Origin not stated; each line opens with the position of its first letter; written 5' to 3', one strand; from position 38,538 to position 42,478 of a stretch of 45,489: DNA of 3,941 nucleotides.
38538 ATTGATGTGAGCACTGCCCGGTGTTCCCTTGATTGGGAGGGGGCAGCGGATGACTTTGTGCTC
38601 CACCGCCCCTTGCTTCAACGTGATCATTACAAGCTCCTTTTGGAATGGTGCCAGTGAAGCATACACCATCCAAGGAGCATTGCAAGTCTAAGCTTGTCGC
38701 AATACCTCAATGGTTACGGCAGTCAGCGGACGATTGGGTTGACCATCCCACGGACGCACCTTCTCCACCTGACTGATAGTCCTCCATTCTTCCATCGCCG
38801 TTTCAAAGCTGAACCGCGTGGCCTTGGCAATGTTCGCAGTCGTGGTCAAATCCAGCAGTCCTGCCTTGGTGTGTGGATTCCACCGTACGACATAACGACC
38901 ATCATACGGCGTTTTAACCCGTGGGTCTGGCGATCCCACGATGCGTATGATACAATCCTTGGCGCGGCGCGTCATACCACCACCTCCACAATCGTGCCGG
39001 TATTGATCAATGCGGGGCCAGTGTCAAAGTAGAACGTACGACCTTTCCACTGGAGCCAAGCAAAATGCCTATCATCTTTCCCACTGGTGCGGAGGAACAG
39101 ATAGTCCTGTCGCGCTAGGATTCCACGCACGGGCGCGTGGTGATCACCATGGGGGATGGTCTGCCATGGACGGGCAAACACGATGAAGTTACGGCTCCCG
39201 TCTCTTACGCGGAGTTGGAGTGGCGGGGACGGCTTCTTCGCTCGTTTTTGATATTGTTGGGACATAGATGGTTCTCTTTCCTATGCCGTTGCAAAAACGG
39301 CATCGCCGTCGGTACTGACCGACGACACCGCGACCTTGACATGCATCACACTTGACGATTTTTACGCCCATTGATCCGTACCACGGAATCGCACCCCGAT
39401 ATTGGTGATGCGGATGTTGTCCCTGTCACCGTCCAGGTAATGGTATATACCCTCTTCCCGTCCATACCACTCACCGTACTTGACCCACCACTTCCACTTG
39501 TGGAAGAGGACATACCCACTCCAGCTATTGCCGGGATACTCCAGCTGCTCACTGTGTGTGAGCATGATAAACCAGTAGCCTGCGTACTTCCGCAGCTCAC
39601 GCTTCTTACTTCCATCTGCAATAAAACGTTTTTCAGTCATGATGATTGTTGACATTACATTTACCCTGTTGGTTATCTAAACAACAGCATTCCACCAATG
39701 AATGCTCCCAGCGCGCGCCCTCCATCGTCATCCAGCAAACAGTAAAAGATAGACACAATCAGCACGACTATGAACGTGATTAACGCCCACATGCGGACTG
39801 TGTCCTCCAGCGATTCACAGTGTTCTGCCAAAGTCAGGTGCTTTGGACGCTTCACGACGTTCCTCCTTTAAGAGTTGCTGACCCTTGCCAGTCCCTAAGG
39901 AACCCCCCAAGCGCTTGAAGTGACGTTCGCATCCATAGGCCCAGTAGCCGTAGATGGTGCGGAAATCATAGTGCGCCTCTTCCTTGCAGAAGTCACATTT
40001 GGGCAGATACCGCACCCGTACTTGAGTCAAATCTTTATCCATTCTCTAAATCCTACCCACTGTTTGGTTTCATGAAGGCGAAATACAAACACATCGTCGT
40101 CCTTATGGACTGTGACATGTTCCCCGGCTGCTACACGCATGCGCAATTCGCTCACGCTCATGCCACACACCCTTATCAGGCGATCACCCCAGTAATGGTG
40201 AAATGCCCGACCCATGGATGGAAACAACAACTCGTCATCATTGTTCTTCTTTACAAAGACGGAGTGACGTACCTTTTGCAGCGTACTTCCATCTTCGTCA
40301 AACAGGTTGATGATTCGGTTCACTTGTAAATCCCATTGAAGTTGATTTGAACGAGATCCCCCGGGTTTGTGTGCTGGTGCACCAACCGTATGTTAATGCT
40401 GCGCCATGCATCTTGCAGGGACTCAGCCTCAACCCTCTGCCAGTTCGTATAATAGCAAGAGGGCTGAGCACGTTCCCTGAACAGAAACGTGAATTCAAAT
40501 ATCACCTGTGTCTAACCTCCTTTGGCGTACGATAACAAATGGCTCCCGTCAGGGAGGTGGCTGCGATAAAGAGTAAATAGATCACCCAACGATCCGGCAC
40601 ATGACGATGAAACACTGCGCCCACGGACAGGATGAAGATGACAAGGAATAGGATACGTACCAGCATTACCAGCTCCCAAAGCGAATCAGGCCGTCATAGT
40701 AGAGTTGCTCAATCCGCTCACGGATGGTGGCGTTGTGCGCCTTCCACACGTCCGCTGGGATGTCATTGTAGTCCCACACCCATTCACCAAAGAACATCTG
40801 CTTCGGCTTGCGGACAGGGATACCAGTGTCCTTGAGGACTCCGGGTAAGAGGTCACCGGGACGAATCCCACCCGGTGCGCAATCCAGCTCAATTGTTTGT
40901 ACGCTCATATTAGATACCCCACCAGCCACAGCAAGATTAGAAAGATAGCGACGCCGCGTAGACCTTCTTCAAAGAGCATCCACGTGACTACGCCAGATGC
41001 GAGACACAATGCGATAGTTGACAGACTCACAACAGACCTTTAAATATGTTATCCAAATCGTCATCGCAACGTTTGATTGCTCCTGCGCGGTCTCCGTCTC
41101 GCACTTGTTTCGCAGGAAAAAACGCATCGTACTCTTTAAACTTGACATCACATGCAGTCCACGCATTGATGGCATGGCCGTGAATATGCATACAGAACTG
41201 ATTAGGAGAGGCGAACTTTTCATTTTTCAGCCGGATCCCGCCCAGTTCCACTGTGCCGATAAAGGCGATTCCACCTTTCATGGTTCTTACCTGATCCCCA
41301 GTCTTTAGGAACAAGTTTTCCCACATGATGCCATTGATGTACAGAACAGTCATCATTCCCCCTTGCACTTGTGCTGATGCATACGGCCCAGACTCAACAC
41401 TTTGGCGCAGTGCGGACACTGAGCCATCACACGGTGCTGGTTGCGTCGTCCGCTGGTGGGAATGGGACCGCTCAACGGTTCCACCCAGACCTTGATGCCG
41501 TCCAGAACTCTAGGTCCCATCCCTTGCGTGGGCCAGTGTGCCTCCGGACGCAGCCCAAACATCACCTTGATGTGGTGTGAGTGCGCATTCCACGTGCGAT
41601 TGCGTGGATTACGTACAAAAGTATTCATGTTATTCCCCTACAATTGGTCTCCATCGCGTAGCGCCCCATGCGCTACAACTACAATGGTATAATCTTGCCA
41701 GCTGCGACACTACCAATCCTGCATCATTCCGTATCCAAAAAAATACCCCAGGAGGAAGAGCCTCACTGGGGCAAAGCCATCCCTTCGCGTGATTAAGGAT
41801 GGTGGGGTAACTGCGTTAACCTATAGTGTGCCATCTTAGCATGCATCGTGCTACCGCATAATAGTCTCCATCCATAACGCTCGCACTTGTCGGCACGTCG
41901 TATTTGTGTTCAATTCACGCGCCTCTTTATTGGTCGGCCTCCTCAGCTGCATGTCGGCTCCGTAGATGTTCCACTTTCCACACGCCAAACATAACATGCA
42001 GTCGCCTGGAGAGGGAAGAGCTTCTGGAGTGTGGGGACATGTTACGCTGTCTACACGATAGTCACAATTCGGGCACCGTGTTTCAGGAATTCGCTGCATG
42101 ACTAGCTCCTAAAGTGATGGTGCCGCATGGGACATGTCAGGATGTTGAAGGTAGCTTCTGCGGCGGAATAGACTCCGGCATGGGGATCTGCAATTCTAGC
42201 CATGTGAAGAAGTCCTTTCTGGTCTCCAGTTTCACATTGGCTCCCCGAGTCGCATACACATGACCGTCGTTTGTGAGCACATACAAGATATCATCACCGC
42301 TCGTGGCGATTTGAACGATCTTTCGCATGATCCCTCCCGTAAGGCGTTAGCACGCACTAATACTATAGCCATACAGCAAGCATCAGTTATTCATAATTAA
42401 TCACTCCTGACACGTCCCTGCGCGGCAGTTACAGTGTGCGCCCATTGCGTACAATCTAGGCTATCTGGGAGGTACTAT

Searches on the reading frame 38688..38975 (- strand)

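Call 57: search_protein_families(library=pfam, proteins=[window:38688-38975:-], max_evalue=0.05)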
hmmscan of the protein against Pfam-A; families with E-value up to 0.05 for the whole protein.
window:38688-38975:- (95 aa): 1 family
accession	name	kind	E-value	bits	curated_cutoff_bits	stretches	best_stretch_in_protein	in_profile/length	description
PF25484.1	DUF7907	-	0.031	15.2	27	1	18-77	14-74/156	Domain of unknown function (DUF7907)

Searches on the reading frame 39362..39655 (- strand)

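Call 57: search_protein_families(library=pfam, proteins=[window:39362-39655:-], max_evalue=0.05)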
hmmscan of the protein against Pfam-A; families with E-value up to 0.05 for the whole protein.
window:39362-39655:- (97 aa): 1 family
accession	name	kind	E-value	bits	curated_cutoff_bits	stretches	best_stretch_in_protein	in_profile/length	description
PF13392.12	HNH_3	-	0.0086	16.1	24.8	1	50-86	2-36/46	HNH endonuclease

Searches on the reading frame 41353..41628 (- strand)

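Call 57: search_protein_families(library=pfam, proteins=[window:41353-41628:-], max_evalue=0.05)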
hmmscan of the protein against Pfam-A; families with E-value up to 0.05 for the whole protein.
window:41353-41628:- (91 aa): 1 family
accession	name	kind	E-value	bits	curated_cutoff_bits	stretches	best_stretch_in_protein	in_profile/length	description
PF09788.14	Tmemb_55A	-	0.0052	16.4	30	1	65-86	166-187/248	Transmembrane protein 55A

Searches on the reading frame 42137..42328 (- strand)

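Call 57: search_protein_families(library=pfam, proteins=[window:42137-42328:-], max_evalue=0.05)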
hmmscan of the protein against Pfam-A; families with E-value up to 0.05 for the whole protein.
window:42137-42328:- (63 aa): 1 family
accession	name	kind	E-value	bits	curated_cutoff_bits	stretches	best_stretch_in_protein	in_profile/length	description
PF13540.12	RCC1_2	-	0.013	15.7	22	1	4-27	1-23/30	Regulator of chromosome condensation (RCC1) repeat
